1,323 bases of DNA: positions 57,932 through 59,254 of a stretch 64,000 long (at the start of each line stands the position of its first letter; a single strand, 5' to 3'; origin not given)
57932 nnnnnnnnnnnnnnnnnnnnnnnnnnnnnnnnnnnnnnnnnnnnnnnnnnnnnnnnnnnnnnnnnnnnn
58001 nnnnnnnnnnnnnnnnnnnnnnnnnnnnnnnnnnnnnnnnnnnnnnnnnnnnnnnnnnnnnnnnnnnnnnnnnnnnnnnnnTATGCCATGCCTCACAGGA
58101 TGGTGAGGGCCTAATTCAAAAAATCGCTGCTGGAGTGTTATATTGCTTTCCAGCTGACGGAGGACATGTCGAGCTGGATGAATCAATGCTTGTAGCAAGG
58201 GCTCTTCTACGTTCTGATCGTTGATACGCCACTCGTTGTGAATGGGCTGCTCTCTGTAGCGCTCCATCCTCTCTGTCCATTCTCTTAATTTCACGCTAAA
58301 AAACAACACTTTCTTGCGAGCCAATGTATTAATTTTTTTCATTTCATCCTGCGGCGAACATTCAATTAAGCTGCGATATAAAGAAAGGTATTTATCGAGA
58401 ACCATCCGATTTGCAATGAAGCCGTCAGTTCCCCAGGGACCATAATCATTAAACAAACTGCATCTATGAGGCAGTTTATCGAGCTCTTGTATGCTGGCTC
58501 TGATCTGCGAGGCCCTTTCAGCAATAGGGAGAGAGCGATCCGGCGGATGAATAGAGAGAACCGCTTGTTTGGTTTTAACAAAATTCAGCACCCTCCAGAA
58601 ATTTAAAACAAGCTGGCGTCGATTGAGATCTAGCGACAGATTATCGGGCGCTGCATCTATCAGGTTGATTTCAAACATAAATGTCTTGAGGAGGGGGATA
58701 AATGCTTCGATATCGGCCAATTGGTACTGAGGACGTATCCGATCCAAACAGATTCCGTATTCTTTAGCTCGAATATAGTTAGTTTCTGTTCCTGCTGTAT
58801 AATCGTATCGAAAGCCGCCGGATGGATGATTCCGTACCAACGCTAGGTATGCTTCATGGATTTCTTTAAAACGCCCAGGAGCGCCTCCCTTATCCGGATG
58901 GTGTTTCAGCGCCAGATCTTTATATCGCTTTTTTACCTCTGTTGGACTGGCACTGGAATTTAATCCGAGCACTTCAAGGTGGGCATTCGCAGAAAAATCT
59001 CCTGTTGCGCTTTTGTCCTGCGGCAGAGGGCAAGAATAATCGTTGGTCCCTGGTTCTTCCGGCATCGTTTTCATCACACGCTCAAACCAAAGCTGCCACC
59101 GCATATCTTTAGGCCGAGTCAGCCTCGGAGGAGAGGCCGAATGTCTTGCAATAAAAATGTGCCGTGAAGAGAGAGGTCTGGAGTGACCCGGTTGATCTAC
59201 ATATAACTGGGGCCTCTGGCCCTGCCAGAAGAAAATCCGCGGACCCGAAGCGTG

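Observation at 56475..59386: Translationally coupled J-domain and ankyrin-SET gene pair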

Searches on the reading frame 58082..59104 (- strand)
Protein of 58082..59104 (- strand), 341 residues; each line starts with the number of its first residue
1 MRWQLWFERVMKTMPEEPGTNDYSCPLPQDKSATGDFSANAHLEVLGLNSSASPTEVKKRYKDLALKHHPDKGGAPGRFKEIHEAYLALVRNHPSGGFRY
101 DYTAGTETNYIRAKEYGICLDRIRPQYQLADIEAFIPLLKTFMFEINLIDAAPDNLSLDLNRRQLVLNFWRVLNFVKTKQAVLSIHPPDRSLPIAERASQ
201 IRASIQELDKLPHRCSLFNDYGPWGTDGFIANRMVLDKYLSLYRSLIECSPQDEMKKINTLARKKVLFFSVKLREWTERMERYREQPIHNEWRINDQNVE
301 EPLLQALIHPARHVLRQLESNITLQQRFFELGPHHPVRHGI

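Call 38: find_homologous_proteins(query=window:58082-59104:-, max_evalue=0.001)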
Query window:58082-59104:- (341 aa): 2 proteins with E <= 0.001 among 1069 candidates.
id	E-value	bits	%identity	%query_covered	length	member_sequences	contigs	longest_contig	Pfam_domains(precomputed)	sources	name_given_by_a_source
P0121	5.0e-234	794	100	100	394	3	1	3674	PF00226.37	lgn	-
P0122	2.1e-6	45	41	25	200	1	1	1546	PF00226.37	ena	-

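Call 48: find_homologous_proteins(query=A4, max_evalue=0.001)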
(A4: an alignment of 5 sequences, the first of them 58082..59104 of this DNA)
Query A4 (5 sequences) (341 aa, profile of the alignment): 4 proteins with E <= 0.001 among 8000 candidates.
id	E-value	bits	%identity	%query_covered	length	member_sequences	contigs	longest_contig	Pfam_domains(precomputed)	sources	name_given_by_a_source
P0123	1.6e-215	735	27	28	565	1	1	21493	PF00226.37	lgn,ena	-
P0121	4.7e-135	469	100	100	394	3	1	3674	PF00226.37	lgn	-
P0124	2.0e-10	58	52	14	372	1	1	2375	PF00226.37,PF00684.26,PF01556.24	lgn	-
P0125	7.1e-8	50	50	14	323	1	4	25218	PF00226.37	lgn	-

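Call 56: search_protein_families(library=ncbifam, proteins=[window:58082-59104:-], max_evalue=0.01)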
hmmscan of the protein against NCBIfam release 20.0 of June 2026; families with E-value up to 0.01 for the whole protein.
window:58082-59104:- (341 aa): 13 families
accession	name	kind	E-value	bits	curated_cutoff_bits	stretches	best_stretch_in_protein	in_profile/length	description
TIGR02349.1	DnaJ_bact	equivalog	4.1e-09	36.3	377.2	1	44-89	4-53/354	molecular chaperone DnaJ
NF008035.0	PRK10767.1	subfamily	2.6e-08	33.3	338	1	41-90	5-58/374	molecular chaperone DnaJ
NF010874.0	PRK14281.1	equivalog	3.8e-08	32.9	619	1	42-93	5-60/397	chaperone protein DnaJ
NF010892.0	PRK14299.1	equivalog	7.7e-07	28.6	392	1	43-90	7-57/291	chaperone protein DnaJ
NF010885.0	PRK14292.1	equivalog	8.5e-07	28.3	585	1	43-90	5-55/371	chaperone protein DnaJ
NF010894.0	PRK14301.1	equivalog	5.8e-06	25.5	548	1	41-101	5-67/373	chaperone protein DnaJ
NF050028.1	CldAdptActJ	equivalog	1.3e-05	25.6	150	1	41-72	3-34/93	cold adaptation protein ActJcold adaptation protein ActJ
NF037946.1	terminal_TopJ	equivalog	1.3e-05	24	300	1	44-88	9-56/810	terminal organelle assembly protein TopJ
TIGR03835.1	termin_org_DnaJ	equivalog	8e-05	21.2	512.25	1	43-89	5-54/871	terminal organelle assembly protein TopJ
NF010872.0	PRK14279.1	equivalog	0.0001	21.6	556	1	42-89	11-62/394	molecular chaperone DnaJ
NF006948.0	PRK09430.1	equivalog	0.00014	21.6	162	1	41-72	201-232/267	co-chaperone DjlA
NF010871.0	PRK14278.1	equivalog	0.00021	20.3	502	1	41-89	4-55/378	molecular chaperone DnaJ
NF007618.0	PRK10266.1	equivalog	0.0097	15.4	403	0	45-89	9-56/306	curved DNA-binding protein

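Call 65: search_solved_structures(query=window:58082-59104:-, max_evalue=0.01, show_alignments=2)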
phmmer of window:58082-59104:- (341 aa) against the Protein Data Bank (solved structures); distinct sequences matched with E-value up to 0.01: 44.
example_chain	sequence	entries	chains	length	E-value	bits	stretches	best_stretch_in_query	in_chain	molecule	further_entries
2ctp_A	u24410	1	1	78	4.9e-08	35.7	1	38-102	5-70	DnaJ homolog subfamily B member 12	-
1bqz_A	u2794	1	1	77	1.2e-07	34.4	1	42-97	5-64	DNAJ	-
5nro_B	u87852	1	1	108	2.5e-07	33.3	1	42-98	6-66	Chaperone protein DnaJ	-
1bq0_A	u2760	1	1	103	2.6e-07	33.3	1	42-98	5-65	DNAJ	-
2lo1_A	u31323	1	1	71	2.6e-07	33.3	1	40-89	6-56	DnaJ homolog subfamily A member 1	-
1xbl_A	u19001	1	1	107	2.8e-07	33.2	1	42-98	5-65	DNAJ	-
2ctr_A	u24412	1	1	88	3.3e-07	33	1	38-90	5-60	DnaJ homolog subfamily B member 9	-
2m6y_A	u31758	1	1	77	4e-07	32.7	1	41-89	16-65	DnaJ homolog subfamily A member 1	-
2dmx_A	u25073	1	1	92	4.8e-07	32.4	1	39-89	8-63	DnaJ homolog subfamily B member 8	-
8e2o_A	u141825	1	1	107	8.7e-07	31.6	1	41-89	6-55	Isoform 2 of DnaJ homolog subfamily A member 1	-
2och_A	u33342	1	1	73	1.2e-06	31.1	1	41-89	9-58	Hypothetical protein dnj-12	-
6d6x_A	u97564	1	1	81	1.3e-06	31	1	44-101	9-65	Type II HSP40 co-chaperone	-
8eod_A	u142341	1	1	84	1.3e-06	31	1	44-101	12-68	Protein SIS1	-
1hdj_A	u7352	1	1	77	1.5e-06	30.7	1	42-89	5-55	HUMAN HSP40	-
4rwu_A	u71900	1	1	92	1.7e-06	30.6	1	44-101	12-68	Protein SIS1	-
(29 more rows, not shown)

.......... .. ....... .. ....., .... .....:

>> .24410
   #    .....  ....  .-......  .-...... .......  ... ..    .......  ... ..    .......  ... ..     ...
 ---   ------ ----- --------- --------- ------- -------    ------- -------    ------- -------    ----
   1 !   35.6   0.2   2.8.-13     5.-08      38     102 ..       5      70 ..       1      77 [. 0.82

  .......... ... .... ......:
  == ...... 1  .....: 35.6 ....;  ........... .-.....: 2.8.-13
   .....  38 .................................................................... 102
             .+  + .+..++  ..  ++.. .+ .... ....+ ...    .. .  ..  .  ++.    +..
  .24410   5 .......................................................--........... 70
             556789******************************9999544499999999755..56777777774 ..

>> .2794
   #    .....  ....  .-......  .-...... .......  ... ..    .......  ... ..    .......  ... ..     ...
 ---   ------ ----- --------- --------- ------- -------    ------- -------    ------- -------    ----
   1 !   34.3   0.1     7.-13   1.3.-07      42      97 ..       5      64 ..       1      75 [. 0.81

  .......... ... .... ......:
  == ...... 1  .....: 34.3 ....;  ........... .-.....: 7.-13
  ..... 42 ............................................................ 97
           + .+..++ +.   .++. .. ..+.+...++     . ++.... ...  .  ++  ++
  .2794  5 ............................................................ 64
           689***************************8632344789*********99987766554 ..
